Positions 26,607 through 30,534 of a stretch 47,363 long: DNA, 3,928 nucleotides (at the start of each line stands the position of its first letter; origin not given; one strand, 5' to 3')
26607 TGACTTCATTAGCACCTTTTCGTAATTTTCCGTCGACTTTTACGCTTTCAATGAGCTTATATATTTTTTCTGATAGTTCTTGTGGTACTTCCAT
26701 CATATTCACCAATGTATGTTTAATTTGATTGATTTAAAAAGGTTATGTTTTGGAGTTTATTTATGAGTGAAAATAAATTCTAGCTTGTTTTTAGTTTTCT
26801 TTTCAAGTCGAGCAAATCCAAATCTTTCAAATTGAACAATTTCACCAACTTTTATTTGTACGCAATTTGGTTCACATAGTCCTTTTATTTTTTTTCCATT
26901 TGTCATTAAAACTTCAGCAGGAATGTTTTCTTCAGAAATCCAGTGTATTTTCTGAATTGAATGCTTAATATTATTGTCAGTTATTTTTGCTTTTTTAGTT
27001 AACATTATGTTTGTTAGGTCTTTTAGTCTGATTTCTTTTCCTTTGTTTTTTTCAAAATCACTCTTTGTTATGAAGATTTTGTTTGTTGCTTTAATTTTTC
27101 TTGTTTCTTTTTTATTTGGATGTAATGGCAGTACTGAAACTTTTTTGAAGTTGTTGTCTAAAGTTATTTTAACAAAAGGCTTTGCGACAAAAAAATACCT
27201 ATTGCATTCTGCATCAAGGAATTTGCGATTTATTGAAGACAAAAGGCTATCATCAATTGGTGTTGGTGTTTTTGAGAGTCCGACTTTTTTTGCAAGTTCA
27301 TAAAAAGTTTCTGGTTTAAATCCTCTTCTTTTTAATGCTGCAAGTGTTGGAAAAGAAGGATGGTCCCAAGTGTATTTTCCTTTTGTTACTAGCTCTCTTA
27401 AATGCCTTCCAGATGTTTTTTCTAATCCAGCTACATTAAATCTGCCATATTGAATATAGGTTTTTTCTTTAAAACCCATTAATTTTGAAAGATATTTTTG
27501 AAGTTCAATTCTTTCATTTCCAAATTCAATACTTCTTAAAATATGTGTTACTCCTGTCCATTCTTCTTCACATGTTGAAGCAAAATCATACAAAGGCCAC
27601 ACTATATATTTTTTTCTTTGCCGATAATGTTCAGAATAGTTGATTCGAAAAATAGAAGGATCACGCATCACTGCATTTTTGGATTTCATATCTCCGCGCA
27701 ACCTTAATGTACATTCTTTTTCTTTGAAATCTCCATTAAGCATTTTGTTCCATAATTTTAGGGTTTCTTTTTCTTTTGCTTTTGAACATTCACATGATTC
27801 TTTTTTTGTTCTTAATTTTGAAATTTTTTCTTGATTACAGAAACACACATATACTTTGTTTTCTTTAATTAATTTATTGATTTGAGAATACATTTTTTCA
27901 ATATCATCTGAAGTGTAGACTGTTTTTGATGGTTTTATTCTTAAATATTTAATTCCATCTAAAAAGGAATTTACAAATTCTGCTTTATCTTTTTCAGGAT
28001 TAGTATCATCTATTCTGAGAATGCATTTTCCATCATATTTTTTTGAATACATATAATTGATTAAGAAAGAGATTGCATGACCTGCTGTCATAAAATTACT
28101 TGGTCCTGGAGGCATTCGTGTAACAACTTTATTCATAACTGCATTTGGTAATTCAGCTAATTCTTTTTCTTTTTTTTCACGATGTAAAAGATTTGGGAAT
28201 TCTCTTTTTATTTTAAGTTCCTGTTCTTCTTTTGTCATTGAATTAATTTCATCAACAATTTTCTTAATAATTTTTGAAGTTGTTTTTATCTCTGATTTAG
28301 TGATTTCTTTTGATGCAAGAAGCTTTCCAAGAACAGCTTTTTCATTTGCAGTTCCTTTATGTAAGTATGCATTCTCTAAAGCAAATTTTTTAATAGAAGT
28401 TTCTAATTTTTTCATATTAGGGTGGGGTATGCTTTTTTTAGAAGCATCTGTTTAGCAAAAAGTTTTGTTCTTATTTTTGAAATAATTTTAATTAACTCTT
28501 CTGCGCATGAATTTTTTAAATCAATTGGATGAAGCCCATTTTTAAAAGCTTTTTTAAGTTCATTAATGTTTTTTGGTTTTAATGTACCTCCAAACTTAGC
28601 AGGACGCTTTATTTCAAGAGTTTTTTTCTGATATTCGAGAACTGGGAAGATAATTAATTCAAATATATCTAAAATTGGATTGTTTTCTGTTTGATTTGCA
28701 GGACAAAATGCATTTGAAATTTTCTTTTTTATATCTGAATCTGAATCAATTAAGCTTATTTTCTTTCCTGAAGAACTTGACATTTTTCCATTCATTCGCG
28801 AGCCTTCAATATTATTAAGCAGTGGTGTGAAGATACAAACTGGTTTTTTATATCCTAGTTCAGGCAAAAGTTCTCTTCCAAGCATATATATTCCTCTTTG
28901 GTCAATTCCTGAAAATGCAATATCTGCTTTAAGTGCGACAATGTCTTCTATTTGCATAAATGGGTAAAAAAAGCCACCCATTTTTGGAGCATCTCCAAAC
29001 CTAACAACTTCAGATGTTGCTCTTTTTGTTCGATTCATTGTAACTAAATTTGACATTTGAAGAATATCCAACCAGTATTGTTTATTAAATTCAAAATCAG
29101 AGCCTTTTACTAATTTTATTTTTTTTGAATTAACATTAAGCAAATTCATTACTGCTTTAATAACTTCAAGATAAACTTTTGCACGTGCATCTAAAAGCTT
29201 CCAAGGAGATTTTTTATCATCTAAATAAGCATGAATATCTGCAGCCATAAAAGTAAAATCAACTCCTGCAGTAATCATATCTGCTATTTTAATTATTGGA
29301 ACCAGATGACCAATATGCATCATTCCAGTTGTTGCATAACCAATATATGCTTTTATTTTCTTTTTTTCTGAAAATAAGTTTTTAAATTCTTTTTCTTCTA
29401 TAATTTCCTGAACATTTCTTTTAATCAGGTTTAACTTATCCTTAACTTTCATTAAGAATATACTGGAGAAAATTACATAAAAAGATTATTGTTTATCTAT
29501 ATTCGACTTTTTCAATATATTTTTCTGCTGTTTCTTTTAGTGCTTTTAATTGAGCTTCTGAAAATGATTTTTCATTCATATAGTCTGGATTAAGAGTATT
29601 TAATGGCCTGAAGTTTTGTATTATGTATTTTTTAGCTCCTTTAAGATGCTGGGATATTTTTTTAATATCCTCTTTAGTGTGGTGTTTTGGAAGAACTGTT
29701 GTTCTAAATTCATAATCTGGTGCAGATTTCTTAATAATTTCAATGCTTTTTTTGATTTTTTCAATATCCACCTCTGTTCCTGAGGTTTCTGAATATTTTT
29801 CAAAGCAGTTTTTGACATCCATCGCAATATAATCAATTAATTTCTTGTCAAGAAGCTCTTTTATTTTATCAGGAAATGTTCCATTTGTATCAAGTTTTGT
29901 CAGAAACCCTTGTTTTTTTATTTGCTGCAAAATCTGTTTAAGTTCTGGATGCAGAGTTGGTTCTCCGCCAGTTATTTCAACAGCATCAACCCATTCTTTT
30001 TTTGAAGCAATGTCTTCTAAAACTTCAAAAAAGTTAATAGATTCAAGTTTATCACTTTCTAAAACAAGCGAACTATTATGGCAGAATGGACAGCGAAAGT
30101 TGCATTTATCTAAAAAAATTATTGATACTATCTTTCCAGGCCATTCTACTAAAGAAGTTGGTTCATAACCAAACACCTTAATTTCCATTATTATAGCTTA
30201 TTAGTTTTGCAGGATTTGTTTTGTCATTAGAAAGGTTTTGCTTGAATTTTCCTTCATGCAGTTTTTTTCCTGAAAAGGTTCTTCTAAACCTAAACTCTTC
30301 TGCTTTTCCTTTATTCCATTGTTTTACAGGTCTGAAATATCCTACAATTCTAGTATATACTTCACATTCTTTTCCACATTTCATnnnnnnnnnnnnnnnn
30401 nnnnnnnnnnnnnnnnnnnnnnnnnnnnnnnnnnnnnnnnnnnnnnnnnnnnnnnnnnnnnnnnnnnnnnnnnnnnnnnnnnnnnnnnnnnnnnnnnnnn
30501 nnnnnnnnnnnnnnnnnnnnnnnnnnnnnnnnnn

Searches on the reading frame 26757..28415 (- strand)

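Call 13: search_protein_families(library=ncbifam, proteins=[window:26757-28415:-], max_evalue=1e-10)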
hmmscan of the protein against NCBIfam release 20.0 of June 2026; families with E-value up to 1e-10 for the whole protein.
window:26757-28415:- (552 aa): 8 families
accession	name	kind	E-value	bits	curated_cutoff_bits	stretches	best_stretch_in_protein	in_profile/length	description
NF003169.0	PRK04156.1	equivalog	2.4e-149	498.6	516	1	2-552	3-567/567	glutamate--tRNA ligase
TIGR00463.1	gltX_arch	equivalog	8.8e-142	473.5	401.75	1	7-552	4-560/560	glutamate--tRNA ligase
NF011291.0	PRK14703.1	equivalog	2.8e-79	267.3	681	1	89-476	24-423/769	glutamine--tRNA ligase/YqeY domain fusion protein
TIGR00440.1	glnS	equivalog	3.1e-73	247.5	425.8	1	97-491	1-408/524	glutamine--tRNA ligase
TIGR00464.1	gltX_bact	equivalog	2.6e-21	76.1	289.95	1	96-345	1-253/470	glutamate--tRNA ligase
NF004314.0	PRK05710.1-3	equivalog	1.6e-15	57.2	256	1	95-321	5-220/297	tRNA glutamyl-Q(34) synthetase GluQRS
TIGR03838.1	queuosine_YadB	equivalog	4.4e-15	55.8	276.7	1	98-321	2-217/272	tRNA glutamyl-Q(34) synthetase GluQRS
NF004315.1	PRK05710.1-4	equivalog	1.6e-14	54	250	1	99-321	1-235/274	tRNA glutamyl-Q(34) synthetase GluQRS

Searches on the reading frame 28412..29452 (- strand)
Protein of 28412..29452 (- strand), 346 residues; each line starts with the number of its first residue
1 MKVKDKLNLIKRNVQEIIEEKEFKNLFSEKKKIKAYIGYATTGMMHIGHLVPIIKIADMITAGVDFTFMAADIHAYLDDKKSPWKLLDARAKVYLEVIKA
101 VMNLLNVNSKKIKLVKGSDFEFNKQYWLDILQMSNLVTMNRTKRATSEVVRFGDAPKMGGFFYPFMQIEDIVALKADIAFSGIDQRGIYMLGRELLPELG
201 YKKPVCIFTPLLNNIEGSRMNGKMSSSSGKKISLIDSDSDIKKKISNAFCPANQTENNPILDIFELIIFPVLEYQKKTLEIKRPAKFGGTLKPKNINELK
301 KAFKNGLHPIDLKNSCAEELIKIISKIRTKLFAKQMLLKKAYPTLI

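Call 13: search_protein_families(library=ncbifam, proteins=[window:28412-29452:-], max_evalue=1e-10)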
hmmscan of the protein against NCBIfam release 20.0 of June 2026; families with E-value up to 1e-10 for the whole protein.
window:28412-29452:- (346 aa): 5 families
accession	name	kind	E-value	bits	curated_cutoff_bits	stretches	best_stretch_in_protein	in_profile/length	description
NF006330.0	PRK08560.1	equivalog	8.8e-109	363.6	220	1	1-339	1-336/342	tyrosine--tRNA ligase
TIGR00234.1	tyrS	equivalog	1.1e-46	159.8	113.8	1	2-336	2-390/406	tyrosine--tRNA ligase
TIGR00233.1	trpS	equivalog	3.8e-24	85.6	176.75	1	34-331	4-292/328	tryptophan--tRNA ligase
NF008927.0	PRK12285.1-4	equivalog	2.8e-16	59.5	478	1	26-252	67-289/385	tryptophan--tRNA ligase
NF008924.0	PRK12285.1-1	equivalog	2.7e-13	49.9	644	1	27-247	68-279/381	tryptophan--tRNA ligase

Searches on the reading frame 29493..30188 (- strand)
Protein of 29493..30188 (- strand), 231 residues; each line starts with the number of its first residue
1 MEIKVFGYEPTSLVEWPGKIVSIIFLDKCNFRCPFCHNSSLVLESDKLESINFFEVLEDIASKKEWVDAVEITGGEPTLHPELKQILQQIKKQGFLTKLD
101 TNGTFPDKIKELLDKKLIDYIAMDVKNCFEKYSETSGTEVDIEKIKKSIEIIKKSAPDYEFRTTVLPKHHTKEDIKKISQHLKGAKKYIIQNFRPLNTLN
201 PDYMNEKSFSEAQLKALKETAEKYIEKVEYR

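Call 3: search_protein_families(library=pfam, proteins=[window:29493-30188:-], max_evalue=0.01)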
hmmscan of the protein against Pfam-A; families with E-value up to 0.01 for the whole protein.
window:29493-30188:- (231 aa): 2 families
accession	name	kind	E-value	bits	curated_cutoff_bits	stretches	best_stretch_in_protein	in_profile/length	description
PF04055.27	Radical_SAM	-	7e-21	75.5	29.5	1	23-179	1-163/166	Radical SAM superfamily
PF13353.11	Fer4_12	-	5.6e-08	33.6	22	1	22-135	8-123/137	4Fe-4S single cluster domain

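Call 4: search_protein_families(library=ncbifam, proteins=[window:29493-30188:-], max_evalue=0.01)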
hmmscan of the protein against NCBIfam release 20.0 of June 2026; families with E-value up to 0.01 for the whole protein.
window:29493-30188:- (231 aa): 62 families (the best 25 are shown)
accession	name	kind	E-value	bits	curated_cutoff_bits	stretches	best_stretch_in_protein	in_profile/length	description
TIGR02495.1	NrdG2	equivalog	4.2e-58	195.9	131.15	1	5-194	2-193/193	anaerobic ribonucleoside-triphosphate reductase activating protein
TIGR02493.1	PFLA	equivalog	1.4e-20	73.7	231.75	1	5-228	2-228/235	pyruvate formate-lyase-activating protein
TIGR04041.1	activase_YjjW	hypoth_equivalog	1.4e-19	70.5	250.2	2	46-225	88-269/276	YjjW family glycine radical enzyme activase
TIGR04317.1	W_rSAM_matur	equivalog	2.2e-17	63.2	380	1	26-221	11-210/349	tungsten cofactor oxidoreductase radical SAM maturase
NF038283.1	viperin_w_prok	equivalog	2.7e-15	56.3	180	1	24-193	7-189/281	viperin family antiviral radical SAM protein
TIGR02668.1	moaA_archaeal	equivalog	1.6e-14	53.6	325.25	1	25-225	16-214/303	GTP 3',8-cyclase MoaA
TIGR02666.1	moaA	equivalog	1.9e-13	50.1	284.05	1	26-156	17-154/336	GTP 3',8-cyclase MoaA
NF001199.0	PRK00164.2-1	equivalog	5.4e-13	48.8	231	1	25-228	18-220/308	GTP 3',8-cyclase MoaA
NF008356.0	PRK11145.1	equivalog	1.7e-12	47.2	375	1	5-183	7-189/246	pyruvate formate lyase 1-activating protein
TIGR03963.1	rSAM_QueE_Clost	equivalog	1.1e-11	44.8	260.1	1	18-134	18-131/219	putative 7-carboxy-7-deazaguanine synthase QueE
TIGR02494.1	PFLE_PFLC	subfamily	4e-11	42.7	174.35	1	70-188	127-245/293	glycyl-radical enzyme activating protein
NF050035.1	rSAM_WgK_link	exception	6.2e-11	41.9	650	1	20-155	10-143/367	radical SAM/SPASM peptide maturase WgkB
NF048010.1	SfplDhtActHpsHDes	equivalog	1.6e-10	40.3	430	1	71-207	136-277/298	(2S)-3-sulfopropanediol dehydratase activating enzyme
TIGR03972.1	rSAM_TYW1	equivalog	2.9e-10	39.8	317.95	1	75-174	128-228/297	4-demethylwyosine synthase TYW1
NF045646.2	rSAM_Se_TrsS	equivalog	3.6e-10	39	490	1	27-104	94-171/441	radical SAM (seleno)protein TrsS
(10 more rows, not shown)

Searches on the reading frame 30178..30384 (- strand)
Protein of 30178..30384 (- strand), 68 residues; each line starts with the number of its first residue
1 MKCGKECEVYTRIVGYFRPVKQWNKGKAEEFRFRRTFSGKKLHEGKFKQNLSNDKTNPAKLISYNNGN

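Call 3: search_protein_families(library=pfam, proteins=[window:30178-30384:-], max_evalue=0.01)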
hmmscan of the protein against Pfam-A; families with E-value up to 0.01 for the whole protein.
window:30178-30384:- (68 aa): 1 family
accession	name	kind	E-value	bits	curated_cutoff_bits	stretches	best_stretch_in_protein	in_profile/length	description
PF13597.11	NRDD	-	2.8e-10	39.9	26.2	1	2-37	526-562/562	Anaerobic ribonucleoside-triphosphate reductase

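Call 4: search_protein_families(library=ncbifam, proteins=[window:30178-30384:-], max_evalue=0.01)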
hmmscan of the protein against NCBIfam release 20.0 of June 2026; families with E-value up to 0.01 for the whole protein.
window:30178-30384:- (68 aa): 4 families
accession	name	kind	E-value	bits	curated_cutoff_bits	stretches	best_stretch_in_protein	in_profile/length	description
NF006358.0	PRK08579.1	equivalog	1.2e-09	36.9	585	1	2-37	586-622/624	anaerobic ribonucleoside triphosphate reductase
TIGR02487.1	NrdD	equivalog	3.5e-09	35.8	326.35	1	2-35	545-579/581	anaerobic ribonucleoside-triphosphate reductase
NF006126.0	PRK08270.1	equivalog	3.2e-08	32.3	548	1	2-38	646-682/684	ribonucleoside triphosphate reductase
NF006127.0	PRK08271.1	equivalog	0.00024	19.7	545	1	2-38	590-627/631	anaerobic ribonucleoside-triphosphate reductase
